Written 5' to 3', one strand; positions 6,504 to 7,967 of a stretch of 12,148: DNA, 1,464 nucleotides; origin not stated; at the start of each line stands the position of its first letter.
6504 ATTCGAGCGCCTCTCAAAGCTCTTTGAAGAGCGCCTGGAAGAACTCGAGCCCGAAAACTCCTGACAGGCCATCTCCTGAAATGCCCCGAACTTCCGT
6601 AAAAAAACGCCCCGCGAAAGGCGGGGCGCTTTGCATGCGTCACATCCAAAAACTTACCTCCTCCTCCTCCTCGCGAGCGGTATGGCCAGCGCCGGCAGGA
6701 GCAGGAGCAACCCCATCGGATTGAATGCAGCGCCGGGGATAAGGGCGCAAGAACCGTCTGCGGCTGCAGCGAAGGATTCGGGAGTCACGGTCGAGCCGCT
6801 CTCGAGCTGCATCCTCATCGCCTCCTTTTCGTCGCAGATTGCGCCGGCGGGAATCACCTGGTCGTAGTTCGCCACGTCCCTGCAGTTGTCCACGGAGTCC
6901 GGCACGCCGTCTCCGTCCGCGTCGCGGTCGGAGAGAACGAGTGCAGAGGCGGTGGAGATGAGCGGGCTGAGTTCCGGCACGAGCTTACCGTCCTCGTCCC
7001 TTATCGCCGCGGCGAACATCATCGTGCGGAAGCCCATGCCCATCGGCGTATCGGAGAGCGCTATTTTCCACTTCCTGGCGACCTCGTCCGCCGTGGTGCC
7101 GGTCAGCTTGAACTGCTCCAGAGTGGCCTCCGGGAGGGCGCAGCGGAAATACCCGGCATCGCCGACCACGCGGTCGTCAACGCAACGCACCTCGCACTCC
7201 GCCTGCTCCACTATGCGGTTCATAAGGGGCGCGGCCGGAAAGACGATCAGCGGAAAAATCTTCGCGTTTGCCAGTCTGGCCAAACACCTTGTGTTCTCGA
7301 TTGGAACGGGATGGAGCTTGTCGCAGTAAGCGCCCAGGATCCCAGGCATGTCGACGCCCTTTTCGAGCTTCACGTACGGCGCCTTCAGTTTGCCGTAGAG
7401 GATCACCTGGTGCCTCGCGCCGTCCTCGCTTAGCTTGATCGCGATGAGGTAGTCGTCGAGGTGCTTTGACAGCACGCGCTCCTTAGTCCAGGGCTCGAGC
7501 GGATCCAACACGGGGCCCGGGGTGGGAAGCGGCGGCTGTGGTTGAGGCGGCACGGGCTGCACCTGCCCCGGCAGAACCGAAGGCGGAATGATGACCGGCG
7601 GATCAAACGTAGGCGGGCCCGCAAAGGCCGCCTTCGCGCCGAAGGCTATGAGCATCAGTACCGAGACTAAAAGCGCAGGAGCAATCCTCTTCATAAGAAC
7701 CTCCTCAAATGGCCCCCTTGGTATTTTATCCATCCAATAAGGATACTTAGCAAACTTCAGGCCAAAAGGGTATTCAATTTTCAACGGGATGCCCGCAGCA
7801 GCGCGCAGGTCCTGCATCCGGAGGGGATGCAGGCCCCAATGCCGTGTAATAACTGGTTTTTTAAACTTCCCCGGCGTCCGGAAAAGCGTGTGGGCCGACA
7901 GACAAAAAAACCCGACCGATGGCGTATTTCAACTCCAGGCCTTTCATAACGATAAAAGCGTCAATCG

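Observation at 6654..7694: Secreted Cys-rich protein with TSP3-like Ca-binding repeat and a non-canonical C-terminal sorting tail (TM helix + RRRRR, no PEP motif)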

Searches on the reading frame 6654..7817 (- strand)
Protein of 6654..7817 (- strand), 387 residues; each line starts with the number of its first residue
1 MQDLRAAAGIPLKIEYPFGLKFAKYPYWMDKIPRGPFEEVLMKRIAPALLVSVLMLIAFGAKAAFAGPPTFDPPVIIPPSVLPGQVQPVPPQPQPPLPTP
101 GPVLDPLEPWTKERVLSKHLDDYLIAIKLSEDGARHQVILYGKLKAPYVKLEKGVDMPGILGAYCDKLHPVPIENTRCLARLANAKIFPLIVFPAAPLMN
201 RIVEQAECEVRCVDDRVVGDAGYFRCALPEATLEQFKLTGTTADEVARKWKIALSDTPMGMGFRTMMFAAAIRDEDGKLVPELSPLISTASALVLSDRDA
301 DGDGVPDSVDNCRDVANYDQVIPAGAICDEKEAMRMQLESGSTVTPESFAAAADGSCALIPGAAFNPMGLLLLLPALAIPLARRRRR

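Call 3: search_protein_families(library=ncbifam, proteins=[window:6654-7694:-], max_evalue=10)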
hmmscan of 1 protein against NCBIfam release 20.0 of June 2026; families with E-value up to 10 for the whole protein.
window:6654-7694:- (346 aa): 4 families
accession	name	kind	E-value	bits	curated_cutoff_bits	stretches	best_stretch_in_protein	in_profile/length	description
NF047638.1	throspo3_MtsC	equivalog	0.00035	19.6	350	1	256-288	229-265/428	cell-cell cohesion MYXO-CTERM protein MtsC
NF045500.1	Omp28_seleno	equivalog_domain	0.013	14.9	200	1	255-280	271-296/377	Omp28-related selenoprotein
NF033191.4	JDVT-CTERM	domain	0.34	10.8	27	1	316-345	6-35/35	JDVT-CTERM domain-containing protein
TIGR03901.2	MYXO-CTERM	domain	1.5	9.3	20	1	326-346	15-34/34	MYXO-CTERM sorting domain-containing protein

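Call 4: search_protein_families(library=pfam, proteins=[window:6654-7694:-], max_evalue=10)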
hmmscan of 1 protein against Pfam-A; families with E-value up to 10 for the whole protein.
window:6654-7694:- (346 aa): 1 family
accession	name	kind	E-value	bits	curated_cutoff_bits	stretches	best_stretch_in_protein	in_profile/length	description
PF02412.23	TSP_3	-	2.2e-05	24.5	25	1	256-279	13-36/36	Thrombospondin type 3 repeat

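Call 7: find_homologous_proteins(query=window:6654-7694:-, max_evalue=0.001)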
Query window:6654-7694:- (346 aa): 2 proteins with E <= 0.001 among 8000 candidates.
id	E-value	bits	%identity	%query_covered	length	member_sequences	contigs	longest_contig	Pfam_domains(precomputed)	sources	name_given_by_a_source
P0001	3.5e-226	768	100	100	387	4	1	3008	-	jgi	-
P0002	2.5e-139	482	65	100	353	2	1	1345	PF02412.24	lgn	-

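Call 15: search_protein_representatives(protein=window:6654-7694:-)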
Query: 346 residues. Proteins with E-value up to 0.001 (for the whole library): 58; up to 1e-10: 3; up to 1e-30: 1. The best 58 are listed.
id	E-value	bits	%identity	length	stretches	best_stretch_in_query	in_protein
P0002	7.9e-140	482.4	69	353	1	1-346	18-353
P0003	2.5e-17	79.6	55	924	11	255-280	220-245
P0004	7.4e-11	58.3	55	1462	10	258-284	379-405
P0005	5.2e-09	52.2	49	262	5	257-345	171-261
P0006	5.3e-09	52.2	43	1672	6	239-285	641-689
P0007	9.6e-09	51.4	35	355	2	246-346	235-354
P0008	3.8e-07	46.1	38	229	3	257-346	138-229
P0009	4.9e-07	45.7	48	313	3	257-345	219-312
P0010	8.1e-07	45.0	62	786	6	258-280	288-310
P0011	8.8e-07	44.9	54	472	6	257-284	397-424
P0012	2.1e-06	43.6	44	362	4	246-345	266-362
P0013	2.3e-06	43.5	67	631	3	255-284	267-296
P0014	2.8e-06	43.2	60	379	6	256-281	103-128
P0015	5.5e-06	42.3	49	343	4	248-279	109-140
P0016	5.8e-06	42.2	40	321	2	255-346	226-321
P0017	6.4e-06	42.1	50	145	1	255-346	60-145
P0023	2.8e-05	40.0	44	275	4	257-339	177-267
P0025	3.2e-05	39.7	43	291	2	257-346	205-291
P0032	1.4e-04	37.6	38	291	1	252-345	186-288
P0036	2.4e-04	36.9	47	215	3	256-346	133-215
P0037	2.5e-04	36.9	47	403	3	257-344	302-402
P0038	2.5e-04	36.8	37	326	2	256-345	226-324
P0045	5.6e-04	35.7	35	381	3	250-345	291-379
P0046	5.7e-04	35.7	30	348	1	74-346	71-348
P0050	6.3e-04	35.5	38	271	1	223-346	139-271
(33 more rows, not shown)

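Call 18: search_protein_families(library=ncbifam, proteins=[P0002, P0007, P0008, P0012, P0017, P0025, P0036, P0037, P0046, P0050], max_evalue=10)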
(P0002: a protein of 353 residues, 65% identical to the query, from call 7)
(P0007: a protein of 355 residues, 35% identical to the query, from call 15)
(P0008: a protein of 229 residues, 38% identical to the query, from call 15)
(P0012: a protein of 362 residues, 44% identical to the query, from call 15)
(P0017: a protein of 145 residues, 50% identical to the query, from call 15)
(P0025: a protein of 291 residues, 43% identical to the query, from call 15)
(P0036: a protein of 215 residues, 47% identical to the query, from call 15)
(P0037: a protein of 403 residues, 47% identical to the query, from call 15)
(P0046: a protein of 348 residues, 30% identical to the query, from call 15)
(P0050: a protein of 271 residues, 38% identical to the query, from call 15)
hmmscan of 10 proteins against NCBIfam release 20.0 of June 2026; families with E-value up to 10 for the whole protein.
P0002 (353 aa): 2 families
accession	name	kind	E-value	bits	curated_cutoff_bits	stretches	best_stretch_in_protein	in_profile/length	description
NF047638.1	throspo3_MtsC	equivalog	0.00052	19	350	1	265-287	66-88/428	cell-cell cohesion MYXO-CTERM protein MtsC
NF045500.1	Omp28_seleno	equivalog_domain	0.01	15.2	200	1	256-287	265-296/377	Omp28-related selenoprotein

P0007 (355 aa): 5 families
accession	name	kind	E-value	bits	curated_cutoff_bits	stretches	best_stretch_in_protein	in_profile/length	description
NF047638.1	throspo3_MtsC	equivalog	2.9e-06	26.4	350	1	242-280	190-228/428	cell-cell cohesion MYXO-CTERM protein MtsC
NF045500.1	Omp28_seleno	equivalog_domain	0.0036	16.7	200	1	245-280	272-307/377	Omp28-related selenoprotein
NF006960.0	PRK09437.1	equivalog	0.043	13.7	140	1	123-185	15-76/156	thioredoxin-dependent thiol peroxidase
NF047414.1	BRANT_His_rich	hypoth_equivalog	0.3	12.1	44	1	8-37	5-37/62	His-rich protein BRANT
NF041742.1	WGxxGxxG_fam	subfamily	0.53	10.9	35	1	1-38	1-39/69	WGxxGxxG family protein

P0008 (229 aa): 8 families
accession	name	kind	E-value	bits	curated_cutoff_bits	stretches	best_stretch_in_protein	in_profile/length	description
NF045500.1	Omp28_seleno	equivalog_domain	7.8e-11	41.9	200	1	115-152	273-310/377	Omp28-related selenoprotein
NF047638.1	throspo3_MtsC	equivalog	2.1e-10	40.1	350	1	114-157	64-107/428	cell-cell cohesion MYXO-CTERM protein MtsC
NF033191.4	JDVT-CTERM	domain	0.00059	19.7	27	1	197-229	3-35/35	JDVT-CTERM domain-containing protein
NF047639.1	throspo3_MtsD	equivalog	0.00064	18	800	1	114-149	390-426/651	cell-cell cohesion protein MtsD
NF045523.1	MXAN_5453_fam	exception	0.0019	16.8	500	1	116-228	430-542/544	MXAN_5453 family MXYO-CTERM-anchored protein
NF033763.1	exchanger_TraB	exception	0.016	13.2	700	1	109-157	316-370/522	outer membrane exchange protein TraB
TIGR03901.2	MYXO-CTERM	domain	0.064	13.7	20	1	197-229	2-34/34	MYXO-CTERM sorting domain-containing protein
NF053612.1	anchor_PA1041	equivalog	2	8.3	250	1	135-179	73-109/236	PA1041 family peptidoglycan-binding anchor lipoprotein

P0012 (362 aa): 4 families
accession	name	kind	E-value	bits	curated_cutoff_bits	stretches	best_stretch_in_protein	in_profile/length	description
NF047638.1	throspo3_MtsC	equivalog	6.7e-15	54.9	350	2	236-313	153-230/428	cell-cell cohesion MYXO-CTERM protein MtsC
NF033763.1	exchanger_TraB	exception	4.5e-09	34.8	700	2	244-294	323-368/522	outer membrane exchange protein TraB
NF053612.1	anchor_PA1041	equivalog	5.1e-09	36.4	250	3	244-274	77-107/236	PA1041 family peptidoglycan-binding anchor lipoprotein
NF045500.1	Omp28_seleno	equivalog_domain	3.5e-08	33.2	200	1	276-313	272-309/377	Omp28-related selenoprotein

P0017 (145 aa): 6 families
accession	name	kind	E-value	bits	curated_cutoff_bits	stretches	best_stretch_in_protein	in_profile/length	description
NF047638.1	throspo3_MtsC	equivalog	2.6e-11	43.1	350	1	55-98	223-266/428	cell-cell cohesion MYXO-CTERM protein MtsC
NF045500.1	Omp28_seleno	equivalog_domain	1.2e-08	34.8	200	1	61-98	272-309/377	Omp28-related selenoprotein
TIGR03901.2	MYXO-CTERM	domain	7.6e-06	26.2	20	1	116-145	5-34/34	MYXO-CTERM sorting domain-containing protein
TIGR03382.1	GC_trans_RRR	domain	0.02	15.5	15.85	1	117-145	2-27/27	MYXO-CTERM sorting domain-containing protein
TIGR02595.1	PEP_CTERM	domain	0.39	11.7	16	1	126-145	6-24/24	PEP-CTERM sorting domain-containing protein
NF033763.1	exchanger_TraB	exception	2.7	5.9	700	1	51-82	340-371/522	outer membrane exchange protein TraB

P0025 (291 aa): 4 families
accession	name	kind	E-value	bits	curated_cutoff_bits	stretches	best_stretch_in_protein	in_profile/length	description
NF047638.1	throspo3_MtsC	equivalog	1e-08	34.5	350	1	168-230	194-255/428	cell-cell cohesion MYXO-CTERM protein MtsC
NF045500.1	Omp28_seleno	equivalog_domain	1.2e-06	28.1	200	1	165-205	270-310/377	Omp28-related selenoprotein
NF033763.1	exchanger_TraB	exception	0.0042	15.1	700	2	205-265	322-381/522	outer membrane exchange protein TraB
NF045523.1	MXAN_5453_fam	exception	0.013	14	500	1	167-290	414-542/544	MXAN_5453 family MXYO-CTERM-anchored protein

P0036 (215 aa): 4 families
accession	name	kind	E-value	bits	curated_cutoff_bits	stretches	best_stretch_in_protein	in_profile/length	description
NF047638.1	throspo3_MtsC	equivalog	5.5e-37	127.7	350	2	96-178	192-274/428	cell-cell cohesion MYXO-CTERM protein MtsC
NF045500.1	Omp28_seleno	equivalog_domain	4.4e-19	69.1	200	3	61-98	272-309/377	Omp28-related selenoprotein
NF033191.4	JDVT-CTERM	domain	0.031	14.2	27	1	185-214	5-34/35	JDVT-CTERM domain-containing protein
NF045523.1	MXAN_5453_fam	exception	0.041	12.4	500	1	80-214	405-542/544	MXAN_5453 family MXYO-CTERM-anchored protein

P0037 (403 aa): 5 families
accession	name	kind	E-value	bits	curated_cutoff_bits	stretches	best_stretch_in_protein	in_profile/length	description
NF047638.1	throspo3_MtsC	equivalog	1.5e-27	96.5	350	2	202-290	189-266/428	cell-cell cohesion MYXO-CTERM protein MtsC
NF045500.1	Omp28_seleno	equivalog_domain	1.1e-26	94.1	200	3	301-338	272-309/377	Omp28-related selenoprotein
NF033191.4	JDVT-CTERM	domain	0.015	15.2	27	1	371-402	2-33/35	JDVT-CTERM domain-containing protein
TIGR02567.1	YscW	equivalog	0.13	12.4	58.2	1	14-56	5-46/124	YscW family type III secretion system pilotin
NF053691.1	BamM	equivalog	6.8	5.6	315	1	192-220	249-277/376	BamM family beta-barrel-assembly machinery protein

P0046 (348 aa): 2 families
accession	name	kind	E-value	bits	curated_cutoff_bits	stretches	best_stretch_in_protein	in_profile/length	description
NF033191.4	JDVT-CTERM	domain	0.005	16.7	27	1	315-348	2-35/35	JDVT-CTERM domain-containing protein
NF053612.1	anchor_PA1041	equivalog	0.012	15.6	250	1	262-297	76-111/236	PA1041 family peptidoglycan-binding anchor lipoprotein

P0050 (271 aa): 2 families
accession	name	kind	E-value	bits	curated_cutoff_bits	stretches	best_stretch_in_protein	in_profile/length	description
NF047638.1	throspo3_MtsC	equivalog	5.2e-09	35.5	350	1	166-206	120-160/428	cell-cell cohesion MYXO-CTERM protein MtsC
NF045500.1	Omp28_seleno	equivalog_domain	3.8e-05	23.2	200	1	165-206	268-309/377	Omp28-related selenoprotein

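Call 19: find_encoding_contigs(protein=window:6654-7817:-, flank=10000, max_places=6)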
Protein window:6654-7817:- (387 aa): no gene with exactly this product is on record in the collection.

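Call 20: find_homologous_proteins(query=A1, max_evalue=0.001)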
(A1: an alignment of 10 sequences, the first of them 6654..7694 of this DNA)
Query A1 (10 sequences) (346 aa, profile of the alignment): 12 proteins with E <= 0.001 among 8000 candidates.
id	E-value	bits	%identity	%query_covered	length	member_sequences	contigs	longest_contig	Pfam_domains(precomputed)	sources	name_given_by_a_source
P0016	2.1e-96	341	27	35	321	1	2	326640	PF02412.24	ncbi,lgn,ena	-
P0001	3.6e-82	294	100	100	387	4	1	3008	-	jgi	-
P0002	5.6e-81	290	65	100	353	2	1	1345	PF02412.24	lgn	-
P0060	2.3e-35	141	44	8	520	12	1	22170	PF02412.24,PF02557.23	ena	-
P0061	3.3e-28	117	61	9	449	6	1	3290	PF02412.24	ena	-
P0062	1.2e-23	102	54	8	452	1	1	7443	PF02412.24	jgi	jgi:Thrombospondin type 3 repeat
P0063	4.8e-13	67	67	4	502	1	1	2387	PF02412.24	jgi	jgi:hypothetical protein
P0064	8.5e-12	63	59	10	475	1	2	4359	PF02412.24,PF11824.14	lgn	-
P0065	4.4e-7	48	93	4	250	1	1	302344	PF02412.24,PF06739.18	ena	-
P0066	1.6e-6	46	40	12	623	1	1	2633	PF02412.24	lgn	-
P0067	5.0e-5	41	26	25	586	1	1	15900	PF02412.24,PF11824.14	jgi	jgi:uncharacterized protein DUF3344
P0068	6.0e-5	41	33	21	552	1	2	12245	PF00691.26,PF02412.24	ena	-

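Call 21: find_encoding_contigs(protein=P0016, flank=10000, max_places=4)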
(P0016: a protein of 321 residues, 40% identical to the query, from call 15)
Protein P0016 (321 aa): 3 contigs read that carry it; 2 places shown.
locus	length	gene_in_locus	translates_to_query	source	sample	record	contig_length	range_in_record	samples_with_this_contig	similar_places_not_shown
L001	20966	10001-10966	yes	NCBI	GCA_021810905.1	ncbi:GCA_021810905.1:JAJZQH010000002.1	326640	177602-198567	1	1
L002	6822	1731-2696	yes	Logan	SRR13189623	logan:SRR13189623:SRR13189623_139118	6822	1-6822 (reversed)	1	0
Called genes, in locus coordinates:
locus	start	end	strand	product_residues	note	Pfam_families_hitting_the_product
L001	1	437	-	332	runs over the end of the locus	PF03480:DctP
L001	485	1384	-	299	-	PF16811:TAtT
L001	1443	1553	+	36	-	-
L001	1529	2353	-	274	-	PF01976:DUF116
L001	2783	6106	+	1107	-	PF08471:Ribonuc_red_2_N, PF02867:Ribonuc_red_lgC, PF12637:TSCPD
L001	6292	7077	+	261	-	PF02511:Thy1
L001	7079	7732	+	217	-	PF14378:PAP2_3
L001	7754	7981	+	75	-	PF01106:NifU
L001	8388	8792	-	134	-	PF01242:PTPS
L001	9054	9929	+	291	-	-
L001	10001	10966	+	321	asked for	PF02412:TSP_3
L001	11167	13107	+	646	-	-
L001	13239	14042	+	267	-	PF02412:TSP_3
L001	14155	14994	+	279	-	PF02412:TSP_3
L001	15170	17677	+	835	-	PF02574:S-methyl_trans, PF00809:Pterin_bind, PF02607:B12-binding_2, PF02310:B12-binding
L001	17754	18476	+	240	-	PF02965:Met_synt_B12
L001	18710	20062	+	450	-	PF01946:Thi4 (weak), PF07992:Pyr_redox_2 (weak), PF00070:Pyr_redox (weak), PF00890:FAD_binding_2 (weak), PF01266:DAO, PF12831:FAD_oxidored, PF13450:NAD_binding_8, PF01593:Amino_oxidase, +2 more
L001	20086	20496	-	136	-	-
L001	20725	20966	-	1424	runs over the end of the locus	PF01869:BcrAD_BadFG, PF09989:DUF2229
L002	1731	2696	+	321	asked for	PF02412:TSP_3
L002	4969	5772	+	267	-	PF02412:TSP_3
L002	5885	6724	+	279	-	PF02412:TSP_3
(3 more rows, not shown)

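Call 22: find_encoding_contigs(protein=window:6654-7694:-, flank=10000, max_places=4)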
Protein window:6654-7694:- (346 aa): no gene with exactly this product is on record in the collection.
